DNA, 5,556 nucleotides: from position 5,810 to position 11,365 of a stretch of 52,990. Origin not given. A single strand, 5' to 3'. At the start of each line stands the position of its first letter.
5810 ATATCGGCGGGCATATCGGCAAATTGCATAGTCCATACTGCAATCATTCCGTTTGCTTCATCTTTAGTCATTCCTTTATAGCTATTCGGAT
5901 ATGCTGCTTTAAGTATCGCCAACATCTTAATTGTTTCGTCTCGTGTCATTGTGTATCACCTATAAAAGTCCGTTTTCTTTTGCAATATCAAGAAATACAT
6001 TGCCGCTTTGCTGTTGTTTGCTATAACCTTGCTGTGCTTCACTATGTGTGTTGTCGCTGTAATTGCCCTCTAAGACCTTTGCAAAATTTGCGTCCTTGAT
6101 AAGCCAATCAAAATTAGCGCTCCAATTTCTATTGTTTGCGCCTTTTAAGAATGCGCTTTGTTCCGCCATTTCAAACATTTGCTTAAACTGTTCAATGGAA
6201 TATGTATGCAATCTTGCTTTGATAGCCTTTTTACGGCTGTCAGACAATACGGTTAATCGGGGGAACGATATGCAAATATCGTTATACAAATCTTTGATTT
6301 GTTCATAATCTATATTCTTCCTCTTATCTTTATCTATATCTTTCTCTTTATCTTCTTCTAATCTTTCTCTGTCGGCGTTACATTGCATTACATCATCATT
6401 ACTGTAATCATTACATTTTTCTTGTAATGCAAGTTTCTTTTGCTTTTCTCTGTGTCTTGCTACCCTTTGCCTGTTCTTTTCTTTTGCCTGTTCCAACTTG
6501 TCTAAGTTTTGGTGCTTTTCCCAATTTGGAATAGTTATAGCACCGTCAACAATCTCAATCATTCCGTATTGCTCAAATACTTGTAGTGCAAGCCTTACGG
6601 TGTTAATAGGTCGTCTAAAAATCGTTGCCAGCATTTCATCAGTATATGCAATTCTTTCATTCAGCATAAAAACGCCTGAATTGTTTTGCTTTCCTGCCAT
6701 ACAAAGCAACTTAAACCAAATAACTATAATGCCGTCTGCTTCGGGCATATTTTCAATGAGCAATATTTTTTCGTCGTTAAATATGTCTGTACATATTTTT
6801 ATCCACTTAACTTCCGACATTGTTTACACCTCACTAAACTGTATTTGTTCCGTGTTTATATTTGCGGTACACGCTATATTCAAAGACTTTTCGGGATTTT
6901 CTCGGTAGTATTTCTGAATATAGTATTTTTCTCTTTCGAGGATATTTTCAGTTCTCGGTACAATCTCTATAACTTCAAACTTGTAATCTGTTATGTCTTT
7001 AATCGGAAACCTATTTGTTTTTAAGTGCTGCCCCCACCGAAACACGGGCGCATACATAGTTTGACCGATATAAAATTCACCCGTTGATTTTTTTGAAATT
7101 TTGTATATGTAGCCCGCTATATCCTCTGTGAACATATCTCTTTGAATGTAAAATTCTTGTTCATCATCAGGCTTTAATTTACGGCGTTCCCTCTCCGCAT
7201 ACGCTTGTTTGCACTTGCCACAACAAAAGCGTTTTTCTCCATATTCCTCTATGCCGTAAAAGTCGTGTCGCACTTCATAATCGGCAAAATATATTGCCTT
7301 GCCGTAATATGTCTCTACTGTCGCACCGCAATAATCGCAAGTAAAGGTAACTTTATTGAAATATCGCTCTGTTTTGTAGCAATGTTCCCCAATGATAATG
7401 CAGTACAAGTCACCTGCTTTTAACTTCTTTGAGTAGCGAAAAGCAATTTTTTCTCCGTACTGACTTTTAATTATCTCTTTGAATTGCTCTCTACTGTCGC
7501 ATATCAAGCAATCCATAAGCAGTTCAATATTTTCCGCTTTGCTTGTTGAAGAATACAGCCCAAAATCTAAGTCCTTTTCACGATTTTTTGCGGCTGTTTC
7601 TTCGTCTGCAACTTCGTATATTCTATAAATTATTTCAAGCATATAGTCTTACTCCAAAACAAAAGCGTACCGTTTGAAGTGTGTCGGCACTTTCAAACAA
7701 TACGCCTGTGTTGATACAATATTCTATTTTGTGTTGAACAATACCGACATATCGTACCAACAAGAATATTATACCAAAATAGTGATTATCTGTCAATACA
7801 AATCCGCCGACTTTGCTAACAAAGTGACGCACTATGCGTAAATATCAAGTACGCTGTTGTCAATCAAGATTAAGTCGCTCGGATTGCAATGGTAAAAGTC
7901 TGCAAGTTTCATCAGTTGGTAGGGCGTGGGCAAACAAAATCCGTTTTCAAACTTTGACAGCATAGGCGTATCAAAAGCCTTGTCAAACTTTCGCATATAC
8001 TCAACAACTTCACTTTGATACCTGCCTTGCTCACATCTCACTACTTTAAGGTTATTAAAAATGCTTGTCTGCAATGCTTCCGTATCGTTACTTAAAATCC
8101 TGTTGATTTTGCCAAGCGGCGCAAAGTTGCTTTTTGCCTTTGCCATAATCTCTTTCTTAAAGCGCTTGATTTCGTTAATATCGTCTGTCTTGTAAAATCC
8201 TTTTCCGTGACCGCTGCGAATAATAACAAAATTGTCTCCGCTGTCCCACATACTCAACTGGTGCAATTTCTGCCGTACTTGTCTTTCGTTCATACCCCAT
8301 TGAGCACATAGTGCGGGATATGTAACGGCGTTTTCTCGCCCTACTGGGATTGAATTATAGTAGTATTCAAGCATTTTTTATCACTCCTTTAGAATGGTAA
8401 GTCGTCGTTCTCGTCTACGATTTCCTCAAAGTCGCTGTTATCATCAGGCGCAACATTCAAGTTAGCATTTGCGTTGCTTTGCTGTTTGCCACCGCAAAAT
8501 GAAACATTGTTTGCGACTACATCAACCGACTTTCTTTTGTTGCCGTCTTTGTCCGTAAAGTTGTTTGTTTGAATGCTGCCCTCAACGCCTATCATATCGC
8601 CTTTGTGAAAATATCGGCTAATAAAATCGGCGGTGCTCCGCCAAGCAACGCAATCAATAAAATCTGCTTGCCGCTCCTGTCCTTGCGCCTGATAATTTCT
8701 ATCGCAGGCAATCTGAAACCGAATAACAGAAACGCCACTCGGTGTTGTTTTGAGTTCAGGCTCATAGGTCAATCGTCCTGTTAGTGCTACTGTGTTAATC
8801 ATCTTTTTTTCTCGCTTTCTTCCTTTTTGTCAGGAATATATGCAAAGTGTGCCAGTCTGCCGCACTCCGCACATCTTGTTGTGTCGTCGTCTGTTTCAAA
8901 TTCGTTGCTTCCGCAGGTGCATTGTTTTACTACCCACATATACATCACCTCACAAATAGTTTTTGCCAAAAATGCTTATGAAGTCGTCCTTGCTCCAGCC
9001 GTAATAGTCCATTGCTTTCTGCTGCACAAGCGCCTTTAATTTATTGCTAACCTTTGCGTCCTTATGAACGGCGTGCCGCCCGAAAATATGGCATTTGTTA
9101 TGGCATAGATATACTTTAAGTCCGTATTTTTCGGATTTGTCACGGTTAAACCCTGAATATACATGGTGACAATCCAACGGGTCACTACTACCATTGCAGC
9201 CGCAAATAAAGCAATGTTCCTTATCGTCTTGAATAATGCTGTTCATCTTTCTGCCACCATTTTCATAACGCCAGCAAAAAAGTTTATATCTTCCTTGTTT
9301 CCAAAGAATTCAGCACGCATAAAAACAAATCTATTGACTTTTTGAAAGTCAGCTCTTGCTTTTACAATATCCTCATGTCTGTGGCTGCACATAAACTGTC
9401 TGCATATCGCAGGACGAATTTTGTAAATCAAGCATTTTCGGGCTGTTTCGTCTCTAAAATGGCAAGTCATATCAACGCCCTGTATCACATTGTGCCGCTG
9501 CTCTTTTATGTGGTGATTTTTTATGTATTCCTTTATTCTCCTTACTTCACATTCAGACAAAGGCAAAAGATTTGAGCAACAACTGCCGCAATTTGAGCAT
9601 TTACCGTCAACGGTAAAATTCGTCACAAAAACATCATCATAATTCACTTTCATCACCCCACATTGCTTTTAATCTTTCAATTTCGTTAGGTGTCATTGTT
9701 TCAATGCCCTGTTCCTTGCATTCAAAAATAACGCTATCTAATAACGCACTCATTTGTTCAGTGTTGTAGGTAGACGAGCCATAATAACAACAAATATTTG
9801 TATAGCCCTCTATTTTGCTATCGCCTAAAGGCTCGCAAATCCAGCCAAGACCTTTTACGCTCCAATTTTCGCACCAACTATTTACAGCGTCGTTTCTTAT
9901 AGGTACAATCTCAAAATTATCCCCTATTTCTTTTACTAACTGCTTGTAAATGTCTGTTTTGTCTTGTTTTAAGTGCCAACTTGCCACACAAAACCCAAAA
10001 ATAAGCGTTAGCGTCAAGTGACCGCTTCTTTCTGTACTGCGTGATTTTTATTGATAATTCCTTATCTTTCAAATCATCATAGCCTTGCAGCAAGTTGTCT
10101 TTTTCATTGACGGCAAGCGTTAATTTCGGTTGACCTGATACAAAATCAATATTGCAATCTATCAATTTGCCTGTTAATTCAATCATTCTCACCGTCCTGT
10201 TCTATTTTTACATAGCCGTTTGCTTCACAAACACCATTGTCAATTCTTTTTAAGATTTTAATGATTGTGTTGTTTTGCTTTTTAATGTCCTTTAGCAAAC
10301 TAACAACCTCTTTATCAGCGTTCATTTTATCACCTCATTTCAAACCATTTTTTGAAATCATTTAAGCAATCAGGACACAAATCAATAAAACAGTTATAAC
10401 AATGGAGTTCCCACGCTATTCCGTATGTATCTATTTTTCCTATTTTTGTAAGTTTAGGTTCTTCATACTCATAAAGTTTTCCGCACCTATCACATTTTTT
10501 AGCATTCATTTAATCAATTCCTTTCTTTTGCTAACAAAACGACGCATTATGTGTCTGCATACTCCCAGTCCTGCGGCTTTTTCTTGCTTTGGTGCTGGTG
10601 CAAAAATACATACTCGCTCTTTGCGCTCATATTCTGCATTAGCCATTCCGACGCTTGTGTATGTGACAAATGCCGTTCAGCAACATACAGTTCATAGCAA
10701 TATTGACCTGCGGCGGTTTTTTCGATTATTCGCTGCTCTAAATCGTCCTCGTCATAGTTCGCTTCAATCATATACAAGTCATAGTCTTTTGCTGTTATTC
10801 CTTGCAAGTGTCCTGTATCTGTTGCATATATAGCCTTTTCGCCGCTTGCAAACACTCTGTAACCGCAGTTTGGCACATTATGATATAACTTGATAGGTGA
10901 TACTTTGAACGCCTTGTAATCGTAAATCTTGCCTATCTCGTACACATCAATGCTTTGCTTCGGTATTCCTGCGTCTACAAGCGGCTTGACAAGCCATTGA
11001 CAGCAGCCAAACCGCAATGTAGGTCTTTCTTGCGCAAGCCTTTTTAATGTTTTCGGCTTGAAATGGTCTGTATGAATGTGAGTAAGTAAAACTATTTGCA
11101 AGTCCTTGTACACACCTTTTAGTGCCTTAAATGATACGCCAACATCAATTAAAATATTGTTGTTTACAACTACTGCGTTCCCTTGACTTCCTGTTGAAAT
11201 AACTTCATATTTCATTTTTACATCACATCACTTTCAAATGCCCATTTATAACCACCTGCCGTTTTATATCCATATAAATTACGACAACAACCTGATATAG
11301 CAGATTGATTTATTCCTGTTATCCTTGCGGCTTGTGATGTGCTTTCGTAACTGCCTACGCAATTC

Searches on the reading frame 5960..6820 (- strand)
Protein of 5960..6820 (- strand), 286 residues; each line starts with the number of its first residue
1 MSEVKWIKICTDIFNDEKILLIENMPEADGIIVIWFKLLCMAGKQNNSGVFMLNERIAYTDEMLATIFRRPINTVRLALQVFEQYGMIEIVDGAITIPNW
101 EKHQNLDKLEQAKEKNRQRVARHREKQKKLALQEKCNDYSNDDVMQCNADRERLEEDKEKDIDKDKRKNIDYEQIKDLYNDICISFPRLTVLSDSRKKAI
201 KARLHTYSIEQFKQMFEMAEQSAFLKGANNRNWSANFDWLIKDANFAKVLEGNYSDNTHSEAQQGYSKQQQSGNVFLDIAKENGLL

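Call 65: search_protein_families(library=phrogs, proteins=[window:5960-6820:-], max_evalue=0.00001)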
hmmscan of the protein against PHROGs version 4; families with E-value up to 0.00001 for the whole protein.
window:5960-6820:- (286 aa): 11 families
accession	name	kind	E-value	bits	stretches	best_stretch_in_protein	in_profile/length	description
phrog_10469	-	DNA, RNA and nucleotide metabolism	1.1e-83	282.1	1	2-269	5-287/305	DnaD-like helicase loader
phrog_11769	-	unknown function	7.9e-64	217.1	1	1-182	4-183/431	-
phrog_4880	-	DNA, RNA and nucleotide metabolism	1.5e-50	173.3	1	2-170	2-168/304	replisome organizer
phrog_1163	-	unknown function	9.2e-50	170.9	1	1-217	1-219/273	-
phrog_19658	-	DNA, RNA and nucleotide metabolism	1.9e-32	113.9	1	130-272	116-268/283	replication initiation protein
phrog_345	-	DNA, RNA and nucleotide metabolism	6.6e-29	102.5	1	35-257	51-292/297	replication initiation O-like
phrog_186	-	DNA, RNA and nucleotide metabolism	1.4e-25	91.6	1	1-180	17-178/308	DnaD-like helicase loader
phrog_5968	-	DNA, RNA and nucleotide metabolism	3.2e-21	76.9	1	6-212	12-215/273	replisome organizer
phrog_5810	-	DNA, RNA and nucleotide metabolism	5.8e-18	66.4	1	136-254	153-266/268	replication initiation protein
phrog_21472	-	unknown function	4.2e-11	44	1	208-257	245-296/299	-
phrog_22470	-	DNA, RNA and nucleotide metabolism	3.1e-10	40.4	1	153-255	226-339/340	replication protein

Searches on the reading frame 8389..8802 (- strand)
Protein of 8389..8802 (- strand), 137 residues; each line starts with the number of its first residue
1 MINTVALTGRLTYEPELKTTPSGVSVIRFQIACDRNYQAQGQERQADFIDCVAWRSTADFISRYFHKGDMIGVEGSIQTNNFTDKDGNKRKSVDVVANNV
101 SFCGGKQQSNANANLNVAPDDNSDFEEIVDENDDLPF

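Call 64: search_protein_families(library=phrogs, proteins=[window:8389-8802:-], max_evalue=0.00001)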
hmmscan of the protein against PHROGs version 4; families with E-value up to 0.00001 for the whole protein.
window:8389-8802:- (137 aa): 3 families
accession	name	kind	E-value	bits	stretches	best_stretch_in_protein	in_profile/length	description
phrog_44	-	DNA, RNA and nucleotide metabolism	1.4e-48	167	1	1-137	86-228/271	single strand DNA binding protein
phrog_25370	-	unknown function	3.2e-12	46.9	1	1-48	1-48/48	-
phrog_12631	-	DNA, RNA and nucleotide metabolism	4.8e-07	30.9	1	1-31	29-59/78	single strand DNA binding protein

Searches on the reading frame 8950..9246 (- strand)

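Call 64: search_protein_families(library=phrogs, proteins=[window:8950-9246:-], max_evalue=0.00001)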
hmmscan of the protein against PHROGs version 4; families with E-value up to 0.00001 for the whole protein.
window:8950-9246:- (98 aa): 1 family
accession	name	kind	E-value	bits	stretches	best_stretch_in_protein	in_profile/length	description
phrog_7566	-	unknown function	3e-28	98.9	1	1-98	4-96/96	-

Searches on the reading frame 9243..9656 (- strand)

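Call 64: search_protein_families(library=phrogs, proteins=[window:9243-9656:-], max_evalue=0.00001)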
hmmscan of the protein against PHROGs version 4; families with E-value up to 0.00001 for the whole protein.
window:9243-9656:- (137 aa): 1 family
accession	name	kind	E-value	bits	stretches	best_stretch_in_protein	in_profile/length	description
phrog_32498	-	unknown function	4.1e-35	121.8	1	11-121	18-133/140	-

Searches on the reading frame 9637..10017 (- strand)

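Call 64: search_protein_families(library=phrogs, proteins=[window:9637-10017:-], max_evalue=0.00001)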
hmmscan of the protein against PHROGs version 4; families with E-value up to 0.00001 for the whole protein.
window:9637-10017:- (126 aa): 1 family
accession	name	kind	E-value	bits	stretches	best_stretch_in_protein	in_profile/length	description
phrog_72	-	DNA, RNA and nucleotide metabolism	2.2e-08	35.4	1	67-125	102-160/161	NinB/ Orf homologous recombination mediator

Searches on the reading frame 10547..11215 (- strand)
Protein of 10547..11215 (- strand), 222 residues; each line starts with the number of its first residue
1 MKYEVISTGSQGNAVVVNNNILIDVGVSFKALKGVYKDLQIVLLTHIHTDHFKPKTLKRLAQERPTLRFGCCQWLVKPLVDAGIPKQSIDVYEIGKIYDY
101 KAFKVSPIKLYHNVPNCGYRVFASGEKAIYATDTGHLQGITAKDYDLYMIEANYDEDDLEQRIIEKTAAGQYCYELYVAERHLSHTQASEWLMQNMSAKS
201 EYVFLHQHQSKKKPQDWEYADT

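Call 64: search_protein_families(library=phrogs, proteins=[window:10547-11215:-], max_evalue=0.00001)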
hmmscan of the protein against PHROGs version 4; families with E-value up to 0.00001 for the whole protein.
window:10547-11215:- (222 aa): 1 family
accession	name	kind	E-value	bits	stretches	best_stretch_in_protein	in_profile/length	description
phrog_392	-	other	1.7e-49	170.2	1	1-215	6-229/348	metal-dependent hydrolase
